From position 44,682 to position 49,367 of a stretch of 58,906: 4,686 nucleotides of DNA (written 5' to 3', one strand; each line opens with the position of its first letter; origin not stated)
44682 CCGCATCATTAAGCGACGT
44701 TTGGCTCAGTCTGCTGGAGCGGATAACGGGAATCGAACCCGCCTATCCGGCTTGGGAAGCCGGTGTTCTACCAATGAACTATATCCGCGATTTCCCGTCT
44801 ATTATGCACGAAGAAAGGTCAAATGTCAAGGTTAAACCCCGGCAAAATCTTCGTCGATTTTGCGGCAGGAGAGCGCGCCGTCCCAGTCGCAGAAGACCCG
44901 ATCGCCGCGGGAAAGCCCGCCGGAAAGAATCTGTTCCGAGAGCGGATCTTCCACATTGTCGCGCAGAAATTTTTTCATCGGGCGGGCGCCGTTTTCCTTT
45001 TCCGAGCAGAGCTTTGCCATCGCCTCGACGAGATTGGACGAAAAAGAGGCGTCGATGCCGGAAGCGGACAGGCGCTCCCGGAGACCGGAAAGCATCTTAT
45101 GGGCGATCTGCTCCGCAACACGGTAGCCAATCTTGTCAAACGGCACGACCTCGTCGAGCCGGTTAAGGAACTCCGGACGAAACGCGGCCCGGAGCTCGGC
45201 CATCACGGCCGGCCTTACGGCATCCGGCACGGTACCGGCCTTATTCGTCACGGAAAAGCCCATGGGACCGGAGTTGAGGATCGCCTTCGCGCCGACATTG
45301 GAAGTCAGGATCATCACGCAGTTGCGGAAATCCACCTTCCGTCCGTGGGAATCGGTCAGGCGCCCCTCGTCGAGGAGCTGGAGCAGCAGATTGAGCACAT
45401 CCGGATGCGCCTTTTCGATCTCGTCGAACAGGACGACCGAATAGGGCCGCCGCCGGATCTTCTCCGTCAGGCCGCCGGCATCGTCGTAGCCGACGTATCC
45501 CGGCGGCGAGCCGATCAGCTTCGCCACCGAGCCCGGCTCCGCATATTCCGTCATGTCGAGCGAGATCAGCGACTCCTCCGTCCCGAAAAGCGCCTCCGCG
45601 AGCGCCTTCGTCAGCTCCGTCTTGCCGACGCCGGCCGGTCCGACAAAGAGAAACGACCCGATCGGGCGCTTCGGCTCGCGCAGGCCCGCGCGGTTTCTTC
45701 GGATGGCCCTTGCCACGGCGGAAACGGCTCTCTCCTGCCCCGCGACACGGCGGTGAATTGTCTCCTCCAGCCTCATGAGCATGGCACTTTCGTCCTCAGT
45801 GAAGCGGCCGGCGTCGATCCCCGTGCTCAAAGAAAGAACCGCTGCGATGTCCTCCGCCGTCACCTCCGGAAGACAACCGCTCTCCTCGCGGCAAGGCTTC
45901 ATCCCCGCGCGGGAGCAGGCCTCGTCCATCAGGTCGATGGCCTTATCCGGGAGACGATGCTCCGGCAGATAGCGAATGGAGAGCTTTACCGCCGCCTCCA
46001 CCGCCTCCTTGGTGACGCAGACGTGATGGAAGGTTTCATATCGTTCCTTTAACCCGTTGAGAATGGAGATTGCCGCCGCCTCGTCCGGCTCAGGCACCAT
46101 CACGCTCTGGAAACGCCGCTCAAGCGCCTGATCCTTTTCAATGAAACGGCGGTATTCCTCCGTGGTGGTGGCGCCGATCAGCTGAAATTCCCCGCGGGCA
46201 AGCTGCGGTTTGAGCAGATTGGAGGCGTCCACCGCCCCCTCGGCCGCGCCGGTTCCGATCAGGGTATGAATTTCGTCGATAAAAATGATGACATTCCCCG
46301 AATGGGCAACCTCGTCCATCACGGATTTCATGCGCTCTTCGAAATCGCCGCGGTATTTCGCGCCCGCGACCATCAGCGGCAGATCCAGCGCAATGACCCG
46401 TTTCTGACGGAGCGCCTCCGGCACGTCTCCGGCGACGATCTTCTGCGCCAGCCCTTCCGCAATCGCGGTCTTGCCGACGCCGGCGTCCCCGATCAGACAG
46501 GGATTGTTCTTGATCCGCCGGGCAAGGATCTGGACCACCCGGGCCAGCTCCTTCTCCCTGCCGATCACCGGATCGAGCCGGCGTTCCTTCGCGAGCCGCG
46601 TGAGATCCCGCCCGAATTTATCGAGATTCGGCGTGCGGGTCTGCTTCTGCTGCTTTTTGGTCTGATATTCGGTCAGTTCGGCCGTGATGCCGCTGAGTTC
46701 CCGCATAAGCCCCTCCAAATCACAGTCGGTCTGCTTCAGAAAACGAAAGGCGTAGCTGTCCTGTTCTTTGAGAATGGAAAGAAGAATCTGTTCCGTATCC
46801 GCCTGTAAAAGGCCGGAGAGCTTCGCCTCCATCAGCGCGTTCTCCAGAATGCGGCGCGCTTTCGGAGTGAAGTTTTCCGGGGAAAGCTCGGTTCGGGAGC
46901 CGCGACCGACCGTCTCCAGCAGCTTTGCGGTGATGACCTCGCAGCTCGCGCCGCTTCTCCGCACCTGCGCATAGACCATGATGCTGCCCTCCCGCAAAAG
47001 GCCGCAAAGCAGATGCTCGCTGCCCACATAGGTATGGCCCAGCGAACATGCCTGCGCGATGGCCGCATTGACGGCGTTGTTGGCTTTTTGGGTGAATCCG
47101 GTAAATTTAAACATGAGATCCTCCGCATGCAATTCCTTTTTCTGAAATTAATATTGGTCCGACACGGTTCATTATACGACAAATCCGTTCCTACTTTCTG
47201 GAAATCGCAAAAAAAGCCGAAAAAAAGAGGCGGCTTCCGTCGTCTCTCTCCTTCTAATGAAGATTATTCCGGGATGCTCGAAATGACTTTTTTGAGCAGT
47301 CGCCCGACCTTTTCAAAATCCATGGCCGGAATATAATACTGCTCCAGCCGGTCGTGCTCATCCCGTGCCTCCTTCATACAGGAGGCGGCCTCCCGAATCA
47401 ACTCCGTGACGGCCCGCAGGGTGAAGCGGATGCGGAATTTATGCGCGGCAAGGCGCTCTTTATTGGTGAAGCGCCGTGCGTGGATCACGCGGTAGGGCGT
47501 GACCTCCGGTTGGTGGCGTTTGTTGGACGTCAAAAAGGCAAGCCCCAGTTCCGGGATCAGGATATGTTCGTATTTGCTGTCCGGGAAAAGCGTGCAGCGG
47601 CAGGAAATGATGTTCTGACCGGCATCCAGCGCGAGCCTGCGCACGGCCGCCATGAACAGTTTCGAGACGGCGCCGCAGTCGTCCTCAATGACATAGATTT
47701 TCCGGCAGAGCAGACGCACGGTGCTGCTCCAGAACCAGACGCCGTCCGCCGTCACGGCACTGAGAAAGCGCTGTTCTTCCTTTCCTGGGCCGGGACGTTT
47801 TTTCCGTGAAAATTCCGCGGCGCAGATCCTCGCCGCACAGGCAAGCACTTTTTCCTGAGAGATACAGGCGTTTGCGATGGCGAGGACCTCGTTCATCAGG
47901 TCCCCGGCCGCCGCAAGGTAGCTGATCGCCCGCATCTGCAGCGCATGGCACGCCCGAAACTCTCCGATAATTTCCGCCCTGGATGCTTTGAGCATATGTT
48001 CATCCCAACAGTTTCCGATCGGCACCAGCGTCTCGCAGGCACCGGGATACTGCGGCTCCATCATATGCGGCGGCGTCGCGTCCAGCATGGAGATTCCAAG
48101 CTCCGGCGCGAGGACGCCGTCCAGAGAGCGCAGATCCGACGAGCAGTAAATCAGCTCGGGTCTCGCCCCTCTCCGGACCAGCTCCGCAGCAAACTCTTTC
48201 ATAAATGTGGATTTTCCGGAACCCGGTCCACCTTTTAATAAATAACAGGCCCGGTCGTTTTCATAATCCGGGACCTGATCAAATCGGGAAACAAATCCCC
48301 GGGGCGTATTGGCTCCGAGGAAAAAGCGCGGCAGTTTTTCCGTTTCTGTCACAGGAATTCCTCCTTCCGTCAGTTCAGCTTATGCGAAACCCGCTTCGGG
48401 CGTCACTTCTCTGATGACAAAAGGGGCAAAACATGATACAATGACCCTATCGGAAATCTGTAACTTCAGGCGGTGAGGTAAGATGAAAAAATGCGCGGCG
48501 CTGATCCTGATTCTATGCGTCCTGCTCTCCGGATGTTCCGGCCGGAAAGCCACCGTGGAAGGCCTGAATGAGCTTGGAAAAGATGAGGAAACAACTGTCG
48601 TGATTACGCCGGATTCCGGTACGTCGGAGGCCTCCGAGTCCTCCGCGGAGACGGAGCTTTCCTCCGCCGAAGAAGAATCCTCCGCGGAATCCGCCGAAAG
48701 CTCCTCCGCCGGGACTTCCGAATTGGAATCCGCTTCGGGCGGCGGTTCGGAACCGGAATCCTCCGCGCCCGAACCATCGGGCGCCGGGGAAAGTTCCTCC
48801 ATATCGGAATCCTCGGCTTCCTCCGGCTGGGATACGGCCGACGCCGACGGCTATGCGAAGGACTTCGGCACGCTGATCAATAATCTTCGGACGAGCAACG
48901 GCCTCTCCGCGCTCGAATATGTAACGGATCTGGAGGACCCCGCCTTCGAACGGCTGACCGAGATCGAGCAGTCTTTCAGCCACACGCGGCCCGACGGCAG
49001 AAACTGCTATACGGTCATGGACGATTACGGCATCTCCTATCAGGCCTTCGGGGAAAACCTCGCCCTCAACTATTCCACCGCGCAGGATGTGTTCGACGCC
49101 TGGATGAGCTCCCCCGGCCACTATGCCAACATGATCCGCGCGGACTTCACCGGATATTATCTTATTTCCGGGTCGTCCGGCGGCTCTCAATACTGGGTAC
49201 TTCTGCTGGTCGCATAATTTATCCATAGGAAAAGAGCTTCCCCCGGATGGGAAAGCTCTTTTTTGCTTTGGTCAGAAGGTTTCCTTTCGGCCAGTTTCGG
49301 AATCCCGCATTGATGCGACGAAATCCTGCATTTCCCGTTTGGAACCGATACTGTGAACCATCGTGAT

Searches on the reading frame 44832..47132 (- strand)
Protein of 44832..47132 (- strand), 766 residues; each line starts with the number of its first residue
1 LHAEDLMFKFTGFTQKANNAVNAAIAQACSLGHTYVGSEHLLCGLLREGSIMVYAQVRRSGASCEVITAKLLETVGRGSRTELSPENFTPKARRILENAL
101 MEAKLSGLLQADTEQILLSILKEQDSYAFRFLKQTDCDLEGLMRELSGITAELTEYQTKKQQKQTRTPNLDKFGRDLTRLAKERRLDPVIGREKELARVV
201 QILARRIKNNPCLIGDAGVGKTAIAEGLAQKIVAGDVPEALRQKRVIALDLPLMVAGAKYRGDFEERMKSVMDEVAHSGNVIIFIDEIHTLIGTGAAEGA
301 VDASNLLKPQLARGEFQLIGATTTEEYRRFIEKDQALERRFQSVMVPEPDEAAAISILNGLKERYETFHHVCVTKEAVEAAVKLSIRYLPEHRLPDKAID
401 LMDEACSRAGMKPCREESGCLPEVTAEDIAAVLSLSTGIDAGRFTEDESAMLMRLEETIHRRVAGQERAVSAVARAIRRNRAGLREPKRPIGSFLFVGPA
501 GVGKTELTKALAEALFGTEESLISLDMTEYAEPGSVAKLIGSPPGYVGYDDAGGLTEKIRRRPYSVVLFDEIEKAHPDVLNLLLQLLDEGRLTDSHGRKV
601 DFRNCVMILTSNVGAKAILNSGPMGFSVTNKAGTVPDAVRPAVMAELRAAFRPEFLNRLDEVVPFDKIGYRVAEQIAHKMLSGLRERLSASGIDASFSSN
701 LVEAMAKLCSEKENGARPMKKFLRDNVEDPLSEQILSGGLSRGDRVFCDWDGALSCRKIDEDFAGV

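Call 63: search_protein_families(library=pfam, proteins=[window:44832-47132:-], max_evalue=0.00001)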
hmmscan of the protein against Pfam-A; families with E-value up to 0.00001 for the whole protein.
window:44832-47132:- (766 aa): 11 families
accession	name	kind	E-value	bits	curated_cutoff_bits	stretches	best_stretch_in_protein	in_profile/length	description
PF07724.20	AAA_2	-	6.1e-63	212.2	27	1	489-662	1-166/166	AAA domain (Cdc48 subfamily)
PF17871.7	AAA_lid_9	-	2e-25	89.2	22.8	1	351-416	2-67/104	AAA lid domain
PF00004.35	AAA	-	2.5e-21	76.9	21.2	2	212-343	2-125/131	ATPase family associated with various cellular activities (AAA)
PF10431.15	ClpB_D2-small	-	2.4e-16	59.9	21.9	1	673-746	6-79/81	C-terminal, D2-small domain, of ClpB protein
PF07728.20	AAA_5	-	1.1e-15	58.3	22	1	494-612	2-122/139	AAA domain (dynein-related subfamily)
PF13191.12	AAA_16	-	6.1e-13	50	32.6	0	189-234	2-50/167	AAA ATPase domain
PF13401.12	AAA_22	-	6.2e-11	43.2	27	0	493-588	7-109/130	AAA domain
PF02861.25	Clp_N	-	3.8e-08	33.8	20.7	0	30-49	7-26/53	Clp amino terminal domain, pathogenicity island component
PF00158.32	Sigma54_activat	-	2.1e-06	28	20.2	0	493-604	24-134/168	Sigma-54 interaction domain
PF13173.12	AAA_14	-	5.2e-06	26.9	27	0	495-590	6-88/129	AAA domain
PF05621.17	TniB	-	5.2e-06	26.5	22.4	0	215-347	42-185/189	Bacterial TniB protein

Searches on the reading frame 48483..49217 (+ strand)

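Call 63: search_protein_families(library=pfam, proteins=[window:48483-49217:+], max_evalue=0.00001)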
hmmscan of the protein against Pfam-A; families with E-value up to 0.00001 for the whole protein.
window:48483-49217:+ (244 aa): 1 family
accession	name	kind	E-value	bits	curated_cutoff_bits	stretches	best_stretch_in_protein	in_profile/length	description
PF00188.32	CAP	-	1.1e-14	55.7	21.1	1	131-240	3-115/117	Cysteine-rich secretory protein family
